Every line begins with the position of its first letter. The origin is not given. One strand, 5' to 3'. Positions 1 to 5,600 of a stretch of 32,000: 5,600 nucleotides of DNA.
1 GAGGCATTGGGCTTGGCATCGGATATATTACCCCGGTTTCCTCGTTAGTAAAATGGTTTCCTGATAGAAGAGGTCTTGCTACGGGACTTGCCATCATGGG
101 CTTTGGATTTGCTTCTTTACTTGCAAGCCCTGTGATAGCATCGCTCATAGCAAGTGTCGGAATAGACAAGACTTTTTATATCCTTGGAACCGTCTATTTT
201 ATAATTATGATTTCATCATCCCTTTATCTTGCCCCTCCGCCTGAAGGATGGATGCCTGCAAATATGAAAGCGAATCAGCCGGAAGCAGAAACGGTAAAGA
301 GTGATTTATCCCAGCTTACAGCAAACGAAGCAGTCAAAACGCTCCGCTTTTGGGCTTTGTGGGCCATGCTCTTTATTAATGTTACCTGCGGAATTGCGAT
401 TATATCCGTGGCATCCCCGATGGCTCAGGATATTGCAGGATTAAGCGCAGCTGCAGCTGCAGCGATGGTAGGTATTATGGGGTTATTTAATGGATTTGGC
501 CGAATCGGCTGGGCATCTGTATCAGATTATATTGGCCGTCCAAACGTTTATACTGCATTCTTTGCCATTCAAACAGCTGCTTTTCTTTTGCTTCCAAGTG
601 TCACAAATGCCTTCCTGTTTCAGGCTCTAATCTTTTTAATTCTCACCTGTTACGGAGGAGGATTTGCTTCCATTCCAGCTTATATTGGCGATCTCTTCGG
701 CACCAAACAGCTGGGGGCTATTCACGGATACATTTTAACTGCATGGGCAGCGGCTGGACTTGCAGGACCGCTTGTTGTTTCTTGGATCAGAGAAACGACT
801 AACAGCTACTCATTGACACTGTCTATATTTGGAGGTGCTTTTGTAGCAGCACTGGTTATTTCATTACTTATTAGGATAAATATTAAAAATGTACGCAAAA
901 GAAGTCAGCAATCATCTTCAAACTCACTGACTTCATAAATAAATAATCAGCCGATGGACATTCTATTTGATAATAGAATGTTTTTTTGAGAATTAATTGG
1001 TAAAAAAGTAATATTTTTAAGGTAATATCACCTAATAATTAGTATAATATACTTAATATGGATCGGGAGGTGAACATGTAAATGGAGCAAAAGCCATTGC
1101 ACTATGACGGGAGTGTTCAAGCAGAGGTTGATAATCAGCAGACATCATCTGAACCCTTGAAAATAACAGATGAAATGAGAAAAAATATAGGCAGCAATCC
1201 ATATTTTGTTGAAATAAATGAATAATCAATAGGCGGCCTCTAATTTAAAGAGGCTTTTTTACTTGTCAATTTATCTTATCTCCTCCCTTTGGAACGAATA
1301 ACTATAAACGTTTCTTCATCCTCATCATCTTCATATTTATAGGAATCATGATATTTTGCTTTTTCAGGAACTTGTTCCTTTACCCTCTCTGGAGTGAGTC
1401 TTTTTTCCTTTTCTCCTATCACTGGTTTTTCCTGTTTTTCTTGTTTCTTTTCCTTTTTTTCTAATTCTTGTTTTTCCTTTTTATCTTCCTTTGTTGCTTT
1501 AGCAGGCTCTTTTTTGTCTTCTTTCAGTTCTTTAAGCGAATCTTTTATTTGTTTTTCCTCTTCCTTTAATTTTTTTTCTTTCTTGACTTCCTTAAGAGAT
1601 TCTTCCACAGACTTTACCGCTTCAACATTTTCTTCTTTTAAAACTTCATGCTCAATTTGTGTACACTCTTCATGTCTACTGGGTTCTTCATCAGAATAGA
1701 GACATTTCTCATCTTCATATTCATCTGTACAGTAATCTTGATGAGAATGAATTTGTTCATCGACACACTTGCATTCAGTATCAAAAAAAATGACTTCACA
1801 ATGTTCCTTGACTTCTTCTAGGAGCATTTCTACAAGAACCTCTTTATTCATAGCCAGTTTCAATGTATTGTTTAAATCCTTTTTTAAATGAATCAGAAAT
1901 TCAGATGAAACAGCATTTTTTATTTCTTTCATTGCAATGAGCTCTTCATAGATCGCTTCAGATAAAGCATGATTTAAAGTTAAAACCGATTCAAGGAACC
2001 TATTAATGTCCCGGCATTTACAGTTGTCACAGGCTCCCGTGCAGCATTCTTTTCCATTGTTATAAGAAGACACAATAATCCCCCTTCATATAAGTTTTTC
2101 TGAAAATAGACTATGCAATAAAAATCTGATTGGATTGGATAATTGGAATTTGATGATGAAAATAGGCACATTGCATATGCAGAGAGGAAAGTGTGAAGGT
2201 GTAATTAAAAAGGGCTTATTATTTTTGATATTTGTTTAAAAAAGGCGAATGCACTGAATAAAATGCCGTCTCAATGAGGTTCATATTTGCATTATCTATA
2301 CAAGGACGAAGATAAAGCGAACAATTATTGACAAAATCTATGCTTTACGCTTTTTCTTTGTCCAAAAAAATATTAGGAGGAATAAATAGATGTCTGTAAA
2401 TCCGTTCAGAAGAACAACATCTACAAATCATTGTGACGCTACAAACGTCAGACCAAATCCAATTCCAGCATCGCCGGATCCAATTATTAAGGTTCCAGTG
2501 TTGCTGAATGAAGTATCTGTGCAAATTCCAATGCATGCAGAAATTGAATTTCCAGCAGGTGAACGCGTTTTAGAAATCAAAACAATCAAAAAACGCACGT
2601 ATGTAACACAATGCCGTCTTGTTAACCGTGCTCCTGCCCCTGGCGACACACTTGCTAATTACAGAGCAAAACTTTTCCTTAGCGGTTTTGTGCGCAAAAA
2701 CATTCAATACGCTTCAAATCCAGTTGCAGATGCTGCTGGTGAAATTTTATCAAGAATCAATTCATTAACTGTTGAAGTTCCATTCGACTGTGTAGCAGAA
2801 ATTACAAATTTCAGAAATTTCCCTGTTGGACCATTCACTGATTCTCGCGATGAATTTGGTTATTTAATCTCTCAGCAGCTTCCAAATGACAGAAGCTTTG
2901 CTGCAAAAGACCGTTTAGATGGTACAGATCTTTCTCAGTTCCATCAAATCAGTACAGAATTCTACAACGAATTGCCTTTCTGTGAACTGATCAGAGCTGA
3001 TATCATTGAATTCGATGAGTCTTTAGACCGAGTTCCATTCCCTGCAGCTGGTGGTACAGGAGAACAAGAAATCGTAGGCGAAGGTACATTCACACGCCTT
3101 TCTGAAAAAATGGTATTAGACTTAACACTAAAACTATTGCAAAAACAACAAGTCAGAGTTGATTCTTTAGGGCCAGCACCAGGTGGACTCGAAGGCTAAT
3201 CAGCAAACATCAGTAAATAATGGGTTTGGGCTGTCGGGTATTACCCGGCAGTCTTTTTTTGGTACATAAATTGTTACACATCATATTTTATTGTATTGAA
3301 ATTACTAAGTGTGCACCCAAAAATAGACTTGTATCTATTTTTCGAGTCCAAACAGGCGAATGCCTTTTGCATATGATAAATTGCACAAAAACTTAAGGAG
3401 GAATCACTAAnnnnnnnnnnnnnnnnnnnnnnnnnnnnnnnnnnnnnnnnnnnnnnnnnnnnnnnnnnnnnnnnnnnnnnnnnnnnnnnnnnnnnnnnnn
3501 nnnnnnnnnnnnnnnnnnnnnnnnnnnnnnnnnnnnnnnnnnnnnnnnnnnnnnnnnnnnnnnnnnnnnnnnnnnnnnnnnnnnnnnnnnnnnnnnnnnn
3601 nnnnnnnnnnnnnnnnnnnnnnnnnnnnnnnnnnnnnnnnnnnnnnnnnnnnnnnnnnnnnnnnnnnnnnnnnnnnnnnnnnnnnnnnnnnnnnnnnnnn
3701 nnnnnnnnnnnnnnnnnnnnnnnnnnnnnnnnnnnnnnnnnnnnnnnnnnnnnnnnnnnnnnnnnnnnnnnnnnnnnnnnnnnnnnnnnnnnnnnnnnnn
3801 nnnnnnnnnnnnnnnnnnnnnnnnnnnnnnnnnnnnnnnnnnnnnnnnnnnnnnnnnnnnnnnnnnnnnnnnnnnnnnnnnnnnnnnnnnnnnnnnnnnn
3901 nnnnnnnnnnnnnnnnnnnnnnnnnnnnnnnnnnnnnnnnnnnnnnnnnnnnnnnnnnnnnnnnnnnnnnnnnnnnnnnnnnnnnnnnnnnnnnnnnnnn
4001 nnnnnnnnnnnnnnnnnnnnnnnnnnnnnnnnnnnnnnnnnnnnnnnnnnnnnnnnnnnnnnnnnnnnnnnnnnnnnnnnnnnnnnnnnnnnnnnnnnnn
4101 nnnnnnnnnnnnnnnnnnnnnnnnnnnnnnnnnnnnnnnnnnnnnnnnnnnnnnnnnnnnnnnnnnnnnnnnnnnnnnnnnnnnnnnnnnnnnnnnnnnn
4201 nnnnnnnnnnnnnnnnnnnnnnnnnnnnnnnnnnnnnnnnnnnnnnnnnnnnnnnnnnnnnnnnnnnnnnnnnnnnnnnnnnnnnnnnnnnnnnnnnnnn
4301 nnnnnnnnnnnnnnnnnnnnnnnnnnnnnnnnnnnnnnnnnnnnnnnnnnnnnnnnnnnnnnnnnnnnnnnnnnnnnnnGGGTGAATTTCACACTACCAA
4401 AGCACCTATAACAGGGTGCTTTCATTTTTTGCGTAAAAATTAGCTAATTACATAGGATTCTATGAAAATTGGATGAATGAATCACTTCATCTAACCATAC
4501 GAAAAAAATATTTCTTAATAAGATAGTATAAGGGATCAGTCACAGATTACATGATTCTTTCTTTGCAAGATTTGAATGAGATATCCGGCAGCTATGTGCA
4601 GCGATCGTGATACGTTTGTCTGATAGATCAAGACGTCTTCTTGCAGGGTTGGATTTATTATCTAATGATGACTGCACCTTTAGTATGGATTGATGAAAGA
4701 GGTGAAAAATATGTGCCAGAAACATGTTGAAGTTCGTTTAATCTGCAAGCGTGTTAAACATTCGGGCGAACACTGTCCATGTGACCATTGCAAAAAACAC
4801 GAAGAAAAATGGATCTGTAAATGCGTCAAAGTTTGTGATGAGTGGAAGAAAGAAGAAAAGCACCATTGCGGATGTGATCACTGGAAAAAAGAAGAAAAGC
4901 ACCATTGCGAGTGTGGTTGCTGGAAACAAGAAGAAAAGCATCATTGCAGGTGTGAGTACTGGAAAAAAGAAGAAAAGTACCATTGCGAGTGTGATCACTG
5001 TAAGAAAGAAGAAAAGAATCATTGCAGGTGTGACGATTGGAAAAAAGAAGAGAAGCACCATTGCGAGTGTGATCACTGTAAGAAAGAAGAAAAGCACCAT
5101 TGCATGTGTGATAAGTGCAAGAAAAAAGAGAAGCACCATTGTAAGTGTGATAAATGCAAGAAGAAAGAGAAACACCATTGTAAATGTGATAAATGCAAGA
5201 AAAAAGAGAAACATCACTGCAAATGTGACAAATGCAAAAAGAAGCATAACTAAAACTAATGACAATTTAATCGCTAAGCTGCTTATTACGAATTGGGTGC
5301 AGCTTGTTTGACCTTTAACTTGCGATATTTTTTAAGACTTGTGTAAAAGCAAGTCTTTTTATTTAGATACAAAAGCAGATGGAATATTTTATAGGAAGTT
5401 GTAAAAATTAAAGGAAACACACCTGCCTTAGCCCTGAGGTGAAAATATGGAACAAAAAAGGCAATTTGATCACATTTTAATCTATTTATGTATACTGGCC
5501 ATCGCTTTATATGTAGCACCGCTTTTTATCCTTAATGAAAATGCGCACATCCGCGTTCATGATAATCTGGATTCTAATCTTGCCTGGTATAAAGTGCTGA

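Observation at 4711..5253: Protein made almost entirely of 13-aa HHCxCD(H/K)(W/C)KKEEK repeats, a Cys/His analogue of CotG-type modular spore proteins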

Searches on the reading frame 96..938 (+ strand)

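Call 7: search_protein_families(library=pfam, proteins=[window:96-938:+], max_evalue=0.01)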
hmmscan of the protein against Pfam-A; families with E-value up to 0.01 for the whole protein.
window:96-938:+ (280 aa): 1 family
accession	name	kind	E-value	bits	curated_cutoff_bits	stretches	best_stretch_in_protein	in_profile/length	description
PF07690.21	MFS_1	-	1.3e-26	93.8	33.4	2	1-225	128-347/347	Major Facilitator Superfamily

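Call 8: search_protein_families(library=ncbifam, proteins=[window:96-938:+], max_evalue=0.01)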
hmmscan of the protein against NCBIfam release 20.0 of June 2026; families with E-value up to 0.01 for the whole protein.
window:96-938:+ (280 aa): 4 families
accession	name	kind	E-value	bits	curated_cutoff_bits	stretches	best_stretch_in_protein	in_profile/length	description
NF049980.1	SfMCT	equivalog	4.3e-84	282.4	320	1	1-246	133-376/378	L-lactate MFS transporter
TIGR00890.1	2A0111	subfamily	2.5e-33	115.5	374.85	1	1-253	133-375/377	oxalate/formate antiport family MFS transporter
TIGR04259.1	oxa_formateAnti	equivalog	8.7e-27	94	335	1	1-270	133-399/405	oxalate/formate MFS antiporter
TIGR00893.1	2A0114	subfamily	2.4e-08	33.4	395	1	2-258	126-397/399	D-galactonate transporter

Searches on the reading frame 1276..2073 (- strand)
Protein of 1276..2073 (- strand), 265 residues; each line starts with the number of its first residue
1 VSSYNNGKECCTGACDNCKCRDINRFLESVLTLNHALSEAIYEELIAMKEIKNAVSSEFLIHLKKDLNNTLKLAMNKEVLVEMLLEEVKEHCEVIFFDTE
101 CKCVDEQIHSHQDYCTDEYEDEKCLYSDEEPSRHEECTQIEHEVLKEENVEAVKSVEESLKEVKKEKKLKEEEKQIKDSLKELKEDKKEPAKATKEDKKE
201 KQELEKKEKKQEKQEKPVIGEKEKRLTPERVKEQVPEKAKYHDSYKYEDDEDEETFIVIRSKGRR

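Call 7: search_protein_families(library=pfam, proteins=[window:1276-2073:-], max_evalue=0.01)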
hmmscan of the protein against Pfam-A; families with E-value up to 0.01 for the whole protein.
window:1276-2073:- (265 aa): 0 families

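Call 8: search_protein_families(library=ncbifam, proteins=[window:1276-2073:-], max_evalue=0.01)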
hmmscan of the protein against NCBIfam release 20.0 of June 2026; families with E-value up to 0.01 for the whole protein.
window:1276-2073:- (265 aa): 0 families

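Call 72: search_protein_families(library=pfam, proteins=[window:1276-2070:-], max_evalue=10)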
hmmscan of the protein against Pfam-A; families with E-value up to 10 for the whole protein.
window:1276-2070:- (264 aa): 4 families
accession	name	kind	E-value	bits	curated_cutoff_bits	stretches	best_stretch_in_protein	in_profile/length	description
PF10104.14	Brr6_like_C_C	-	1.9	8.7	25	1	104-148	39-83/133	Di-sulfide bridge nucleocytoplasmic transport domain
PF08497.15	Radical_SAM_N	-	1.9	8.1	25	1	135-244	172-287/301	Radical SAM N-terminal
PF05703.16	Auxin_canalis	-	3.6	7.8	24.8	1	66-194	33-147/267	Auxin canalisation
PF01496.24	V_ATPase_I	-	4.2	5.6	30.7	1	99-215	38-150/815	V-type ATPase 116kDa subunit family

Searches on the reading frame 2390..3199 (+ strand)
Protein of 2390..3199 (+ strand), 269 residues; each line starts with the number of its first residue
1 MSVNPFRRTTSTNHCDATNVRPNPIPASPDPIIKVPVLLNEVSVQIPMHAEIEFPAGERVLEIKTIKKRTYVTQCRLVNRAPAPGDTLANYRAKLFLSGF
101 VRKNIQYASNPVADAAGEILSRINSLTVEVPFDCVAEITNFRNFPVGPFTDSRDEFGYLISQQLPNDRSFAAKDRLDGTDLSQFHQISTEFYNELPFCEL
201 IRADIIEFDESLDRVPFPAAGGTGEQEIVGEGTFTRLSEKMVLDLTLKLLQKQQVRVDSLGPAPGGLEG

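Call 7: search_protein_families(library=pfam, proteins=[window:2390-3199:+], max_evalue=0.01)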
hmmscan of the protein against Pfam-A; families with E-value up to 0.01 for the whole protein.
window:2390-3199:+ (269 aa): 1 family
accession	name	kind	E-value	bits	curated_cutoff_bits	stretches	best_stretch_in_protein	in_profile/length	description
PF25250.1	DUF7852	-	3.2e-16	60.1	22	1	33-110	126-204/238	Domain of unknown function (DUF7852)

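Call 8: search_protein_families(library=ncbifam, proteins=[window:2390-3199:+], max_evalue=0.01)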
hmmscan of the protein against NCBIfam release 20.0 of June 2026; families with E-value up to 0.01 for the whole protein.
window:2390-3199:+ (269 aa): 2 families
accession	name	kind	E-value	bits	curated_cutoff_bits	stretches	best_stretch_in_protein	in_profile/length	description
NF045794.1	CsxC_fam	subfamily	9.6e-71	238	135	1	34-257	1-203/203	CsxC family protein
NF045793.1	BC_2427_fam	subfamily_domain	1.4e-15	57.5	200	1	32-111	121-201/236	BC_2427 family protein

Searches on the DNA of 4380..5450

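Call 52: search_rna_families(source=window, start=4380, end=5450, threshold=evalue, max_evalue=1)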
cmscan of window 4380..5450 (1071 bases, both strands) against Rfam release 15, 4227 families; matches with E-value up to 1: 0.
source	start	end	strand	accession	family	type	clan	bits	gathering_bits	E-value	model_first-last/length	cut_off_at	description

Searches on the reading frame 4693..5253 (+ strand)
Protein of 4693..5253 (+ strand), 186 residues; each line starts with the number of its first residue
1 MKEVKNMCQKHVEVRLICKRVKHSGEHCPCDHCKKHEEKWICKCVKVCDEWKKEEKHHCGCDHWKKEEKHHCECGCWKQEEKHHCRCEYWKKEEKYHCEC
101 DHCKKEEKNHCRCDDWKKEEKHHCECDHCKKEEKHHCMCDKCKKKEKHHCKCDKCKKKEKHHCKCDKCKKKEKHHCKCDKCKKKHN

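Call 7: search_protein_families(library=pfam, proteins=[window:4711-5253:+], max_evalue=0.01)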
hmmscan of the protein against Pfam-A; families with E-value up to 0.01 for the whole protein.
window:4711-5253:+ (180 aa): 0 families

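Call 8: search_protein_families(library=ncbifam, proteins=[window:4711-5253:+], max_evalue=0.01)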
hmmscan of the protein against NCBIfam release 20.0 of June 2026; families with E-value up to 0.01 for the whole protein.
window:4711-5253:+ (180 aa): 0 families

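Call 9: find_homologous_proteins(query=window:4711-5250:+, max_evalue=0.001)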
Query window:4711-5250:+: 541 candidates shared short words with the query, none scored E <= 0.001.

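Call 12: find_encoding_contigs(protein=window:4711-5253:+, flank=6000, max_places=8)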
Protein window:4711-5253:+ (180 aa): no gene with exactly this product is on record in the collection.

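Call 16: find_encoding_contigs(protein=window:4693-5253:+, flank=6000, max_places=8)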
Protein window:4693-5253:+ (186 aa): no gene with exactly this product is on record in the collection.

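Call 33: search_protein_representatives(protein=window:4711-5250:+)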
Query: 180 residues. Proteins with E-value up to 0.001 (for the whole library): 9; up to 1e-10: 1; up to 1e-30: 0. The best 9 are listed.
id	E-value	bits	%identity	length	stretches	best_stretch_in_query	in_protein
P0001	7.0e-13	65.1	27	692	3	41-167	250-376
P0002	6.3e-10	55.4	31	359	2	74-174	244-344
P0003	1.6e-09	54.1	27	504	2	59-170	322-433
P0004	1.4e-07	47.7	23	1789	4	44-120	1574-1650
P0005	4.8e-06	42.7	23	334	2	43-132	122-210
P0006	6.1e-06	42.4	28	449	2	72-176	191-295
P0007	1.4e-05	41.3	32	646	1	87-174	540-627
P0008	7.3e-05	38.9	32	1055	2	105-176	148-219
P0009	1.5e-04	37.8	23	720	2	78-176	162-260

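Call 43: predict_structure(protein=window:4711-5250:+)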
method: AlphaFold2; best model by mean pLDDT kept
length: 180 residues; sequences in the alignment: 1
mean_pLDDT: 40.8   pTM: 0.20
mean pLDDT of the five models: 40.8, 40.1, 38.4, 38.1, 37.5
residues with pLDDT >= 90: 0; 70-90: 1; 50-70: 18; < 50: 161
segments of 3 or more residues with pLDDT < 50: 1-149, 151-158, 178-180
pLDDT, mean of each block of 10 residues (from residue 1): 34 39 42 40 34 35 34 38 45 43 34 36 38 42 44 45 57 53
secondary structure, 60 per line:
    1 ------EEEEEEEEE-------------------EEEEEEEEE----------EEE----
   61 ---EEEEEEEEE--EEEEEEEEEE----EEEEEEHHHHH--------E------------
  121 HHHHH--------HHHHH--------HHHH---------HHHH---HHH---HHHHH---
elements in order: E7-15 E35-43 E54-56 E64-72 E75-84 E89-94 H95-99 H121-125 H134-138 H147-150 H160-163 H173-177

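Call 71: search_solved_structures(query=window:4711-5250:+, max_evalue=10)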
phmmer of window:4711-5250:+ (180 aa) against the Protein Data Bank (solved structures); distinct sequences matched with E-value up to 10: 0.

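Call 72: search_protein_families(library=pfam, proteins=[window:4711-5250:+], max_evalue=10)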
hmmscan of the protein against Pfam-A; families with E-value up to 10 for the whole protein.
window:4711-5250:+ (180 aa): 0 families
